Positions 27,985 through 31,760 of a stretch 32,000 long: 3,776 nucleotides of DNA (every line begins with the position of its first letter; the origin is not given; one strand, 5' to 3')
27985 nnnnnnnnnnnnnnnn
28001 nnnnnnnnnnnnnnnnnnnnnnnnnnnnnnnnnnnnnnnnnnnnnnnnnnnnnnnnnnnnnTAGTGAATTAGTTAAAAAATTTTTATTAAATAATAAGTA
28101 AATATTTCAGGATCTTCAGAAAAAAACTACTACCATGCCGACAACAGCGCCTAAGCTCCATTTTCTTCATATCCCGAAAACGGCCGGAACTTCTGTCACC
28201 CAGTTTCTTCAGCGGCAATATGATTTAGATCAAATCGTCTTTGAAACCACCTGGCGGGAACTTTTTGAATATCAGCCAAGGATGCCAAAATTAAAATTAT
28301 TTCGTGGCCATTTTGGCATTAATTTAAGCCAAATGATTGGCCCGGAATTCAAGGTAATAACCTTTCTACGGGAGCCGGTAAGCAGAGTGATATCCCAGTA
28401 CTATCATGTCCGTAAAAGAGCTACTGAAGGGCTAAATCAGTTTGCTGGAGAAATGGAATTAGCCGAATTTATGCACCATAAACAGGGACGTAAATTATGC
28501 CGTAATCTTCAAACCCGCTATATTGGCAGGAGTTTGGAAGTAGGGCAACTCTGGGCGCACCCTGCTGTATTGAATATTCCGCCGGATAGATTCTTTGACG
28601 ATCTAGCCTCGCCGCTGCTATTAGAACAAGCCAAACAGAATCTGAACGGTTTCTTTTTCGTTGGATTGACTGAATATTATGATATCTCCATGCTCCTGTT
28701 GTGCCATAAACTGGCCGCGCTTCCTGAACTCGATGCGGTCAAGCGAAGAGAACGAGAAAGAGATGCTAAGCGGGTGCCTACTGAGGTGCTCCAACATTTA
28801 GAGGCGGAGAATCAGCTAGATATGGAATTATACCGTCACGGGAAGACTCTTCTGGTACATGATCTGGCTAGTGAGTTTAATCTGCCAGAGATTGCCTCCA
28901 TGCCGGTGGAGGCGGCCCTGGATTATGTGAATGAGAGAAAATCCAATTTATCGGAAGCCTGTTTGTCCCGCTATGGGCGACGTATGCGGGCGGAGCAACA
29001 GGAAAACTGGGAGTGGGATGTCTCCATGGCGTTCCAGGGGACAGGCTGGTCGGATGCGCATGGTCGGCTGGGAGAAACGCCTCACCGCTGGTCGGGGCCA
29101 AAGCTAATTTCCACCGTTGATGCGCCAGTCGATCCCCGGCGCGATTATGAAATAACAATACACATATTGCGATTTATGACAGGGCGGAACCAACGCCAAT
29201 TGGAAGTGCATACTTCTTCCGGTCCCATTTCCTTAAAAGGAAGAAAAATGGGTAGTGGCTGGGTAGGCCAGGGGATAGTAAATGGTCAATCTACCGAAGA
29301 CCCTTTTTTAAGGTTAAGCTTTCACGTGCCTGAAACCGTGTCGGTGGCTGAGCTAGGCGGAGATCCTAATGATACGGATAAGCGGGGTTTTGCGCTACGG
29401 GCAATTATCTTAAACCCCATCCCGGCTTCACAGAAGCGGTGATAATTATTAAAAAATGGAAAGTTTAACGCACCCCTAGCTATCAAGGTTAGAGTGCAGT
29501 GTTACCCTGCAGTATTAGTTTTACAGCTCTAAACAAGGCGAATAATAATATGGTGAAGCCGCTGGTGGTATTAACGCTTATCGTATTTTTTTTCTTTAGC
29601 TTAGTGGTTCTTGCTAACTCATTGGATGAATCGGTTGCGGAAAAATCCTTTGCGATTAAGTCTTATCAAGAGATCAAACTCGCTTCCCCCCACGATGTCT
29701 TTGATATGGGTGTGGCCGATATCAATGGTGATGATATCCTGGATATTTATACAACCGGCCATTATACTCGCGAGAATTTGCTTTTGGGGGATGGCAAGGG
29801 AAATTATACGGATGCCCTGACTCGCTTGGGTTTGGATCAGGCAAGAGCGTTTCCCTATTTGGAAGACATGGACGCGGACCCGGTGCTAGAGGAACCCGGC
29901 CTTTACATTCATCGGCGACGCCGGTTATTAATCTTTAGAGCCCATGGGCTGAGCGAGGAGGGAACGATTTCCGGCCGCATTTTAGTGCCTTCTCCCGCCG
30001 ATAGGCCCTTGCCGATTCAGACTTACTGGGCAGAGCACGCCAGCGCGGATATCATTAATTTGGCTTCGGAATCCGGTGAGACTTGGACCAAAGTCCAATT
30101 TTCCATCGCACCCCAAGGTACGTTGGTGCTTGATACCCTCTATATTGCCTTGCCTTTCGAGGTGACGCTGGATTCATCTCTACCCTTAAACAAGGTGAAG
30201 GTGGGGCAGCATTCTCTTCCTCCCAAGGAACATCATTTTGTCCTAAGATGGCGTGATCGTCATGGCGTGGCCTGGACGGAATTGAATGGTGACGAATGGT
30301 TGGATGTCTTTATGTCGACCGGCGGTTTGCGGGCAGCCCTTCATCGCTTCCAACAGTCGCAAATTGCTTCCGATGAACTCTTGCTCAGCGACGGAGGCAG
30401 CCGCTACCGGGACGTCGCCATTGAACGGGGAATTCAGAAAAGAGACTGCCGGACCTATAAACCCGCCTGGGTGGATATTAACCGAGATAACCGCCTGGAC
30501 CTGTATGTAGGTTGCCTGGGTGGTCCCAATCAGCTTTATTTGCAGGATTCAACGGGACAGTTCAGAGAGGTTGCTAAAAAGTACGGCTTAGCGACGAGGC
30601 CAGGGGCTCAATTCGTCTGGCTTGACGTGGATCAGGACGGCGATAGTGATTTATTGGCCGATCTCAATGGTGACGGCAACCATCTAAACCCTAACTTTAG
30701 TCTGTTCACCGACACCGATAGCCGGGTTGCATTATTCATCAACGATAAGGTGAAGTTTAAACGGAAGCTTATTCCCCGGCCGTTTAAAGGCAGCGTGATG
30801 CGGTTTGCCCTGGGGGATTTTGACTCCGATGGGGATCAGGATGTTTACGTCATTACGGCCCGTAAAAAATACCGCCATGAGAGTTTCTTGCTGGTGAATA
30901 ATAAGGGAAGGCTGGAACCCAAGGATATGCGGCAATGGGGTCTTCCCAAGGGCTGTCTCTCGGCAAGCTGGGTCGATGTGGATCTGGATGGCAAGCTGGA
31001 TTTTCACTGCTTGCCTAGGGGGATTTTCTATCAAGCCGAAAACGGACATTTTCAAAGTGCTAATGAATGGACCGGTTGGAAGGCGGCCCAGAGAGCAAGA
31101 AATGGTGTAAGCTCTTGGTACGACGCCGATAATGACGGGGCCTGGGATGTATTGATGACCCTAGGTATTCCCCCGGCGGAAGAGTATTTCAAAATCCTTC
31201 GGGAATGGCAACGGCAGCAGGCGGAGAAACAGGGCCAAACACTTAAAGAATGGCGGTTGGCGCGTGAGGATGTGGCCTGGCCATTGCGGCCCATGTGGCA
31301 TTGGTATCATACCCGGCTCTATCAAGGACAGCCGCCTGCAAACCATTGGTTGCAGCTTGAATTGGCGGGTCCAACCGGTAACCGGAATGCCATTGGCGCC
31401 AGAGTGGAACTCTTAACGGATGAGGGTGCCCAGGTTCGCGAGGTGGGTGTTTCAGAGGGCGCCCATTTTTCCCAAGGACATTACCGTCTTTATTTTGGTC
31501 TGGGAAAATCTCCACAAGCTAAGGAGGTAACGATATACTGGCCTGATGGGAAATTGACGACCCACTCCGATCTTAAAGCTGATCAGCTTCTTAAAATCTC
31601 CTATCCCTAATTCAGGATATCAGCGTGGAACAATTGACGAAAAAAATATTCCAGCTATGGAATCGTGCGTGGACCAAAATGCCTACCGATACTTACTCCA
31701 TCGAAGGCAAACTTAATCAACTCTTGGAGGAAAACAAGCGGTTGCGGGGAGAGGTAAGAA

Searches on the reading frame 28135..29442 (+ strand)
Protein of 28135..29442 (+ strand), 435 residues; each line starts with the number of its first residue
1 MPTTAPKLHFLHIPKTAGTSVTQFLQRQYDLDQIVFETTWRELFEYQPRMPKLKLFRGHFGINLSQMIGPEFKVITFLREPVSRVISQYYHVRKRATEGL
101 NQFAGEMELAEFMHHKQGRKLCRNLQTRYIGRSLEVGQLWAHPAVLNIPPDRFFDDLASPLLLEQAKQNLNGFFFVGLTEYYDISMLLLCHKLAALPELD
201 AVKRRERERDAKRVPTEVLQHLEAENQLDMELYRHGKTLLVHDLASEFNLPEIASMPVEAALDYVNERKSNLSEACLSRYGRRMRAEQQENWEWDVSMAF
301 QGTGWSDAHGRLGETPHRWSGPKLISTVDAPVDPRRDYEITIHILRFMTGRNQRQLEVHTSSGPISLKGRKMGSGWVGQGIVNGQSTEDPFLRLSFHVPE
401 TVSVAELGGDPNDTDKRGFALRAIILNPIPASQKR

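Call 49: search_protein_families(library=pfam, proteins=[window:28135-29442:+], max_evalue=0.0001)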
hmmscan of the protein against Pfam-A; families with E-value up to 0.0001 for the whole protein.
window:28135-29442:+ (435 aa): 1 family
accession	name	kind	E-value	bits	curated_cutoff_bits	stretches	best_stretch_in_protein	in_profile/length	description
PF03567.20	Sulfotransfer_2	-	1.1e-07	32.7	22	1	7-127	10-152/252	Sulfotransferase family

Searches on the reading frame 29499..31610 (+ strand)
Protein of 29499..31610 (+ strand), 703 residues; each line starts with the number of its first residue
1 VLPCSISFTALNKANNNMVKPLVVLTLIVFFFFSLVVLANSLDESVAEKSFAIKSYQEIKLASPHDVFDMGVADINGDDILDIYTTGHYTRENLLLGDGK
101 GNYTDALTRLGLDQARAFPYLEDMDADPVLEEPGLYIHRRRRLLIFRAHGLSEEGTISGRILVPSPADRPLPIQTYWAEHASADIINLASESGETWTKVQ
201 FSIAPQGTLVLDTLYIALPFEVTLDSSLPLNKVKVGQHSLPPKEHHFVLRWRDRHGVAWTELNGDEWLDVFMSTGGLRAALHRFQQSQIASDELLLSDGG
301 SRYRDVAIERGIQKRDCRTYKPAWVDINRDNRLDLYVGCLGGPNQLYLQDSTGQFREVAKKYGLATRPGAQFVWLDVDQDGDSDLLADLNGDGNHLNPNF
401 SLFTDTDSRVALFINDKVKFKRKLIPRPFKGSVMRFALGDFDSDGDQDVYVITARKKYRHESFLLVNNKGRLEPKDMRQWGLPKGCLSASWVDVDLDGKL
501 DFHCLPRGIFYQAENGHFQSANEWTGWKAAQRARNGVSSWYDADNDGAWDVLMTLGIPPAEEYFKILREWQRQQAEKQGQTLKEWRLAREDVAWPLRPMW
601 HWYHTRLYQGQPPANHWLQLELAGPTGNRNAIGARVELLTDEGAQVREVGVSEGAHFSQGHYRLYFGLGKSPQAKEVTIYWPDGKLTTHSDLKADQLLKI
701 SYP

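Call 49: search_protein_families(library=pfam, proteins=[window:29499-31610:+], max_evalue=0.0001)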
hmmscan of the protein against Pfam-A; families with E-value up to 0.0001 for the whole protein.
window:29499-31610:+ (703 aa): 3 families
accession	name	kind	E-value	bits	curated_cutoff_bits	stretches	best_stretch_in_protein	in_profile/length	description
PF13517.12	FG-GAP_3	-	6.5e-24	84.7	26.9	2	326-386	1-60/61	FG-GAP-like repeat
PF07593.17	UnbV_ASPIC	-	5.5e-19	68.3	23.4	1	631-698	1-67/68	ASPIC and UnbV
PF01839.29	FG-GAP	-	1.7e-06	28.2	22.1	0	436-452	5-21/37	FG-GAP repeat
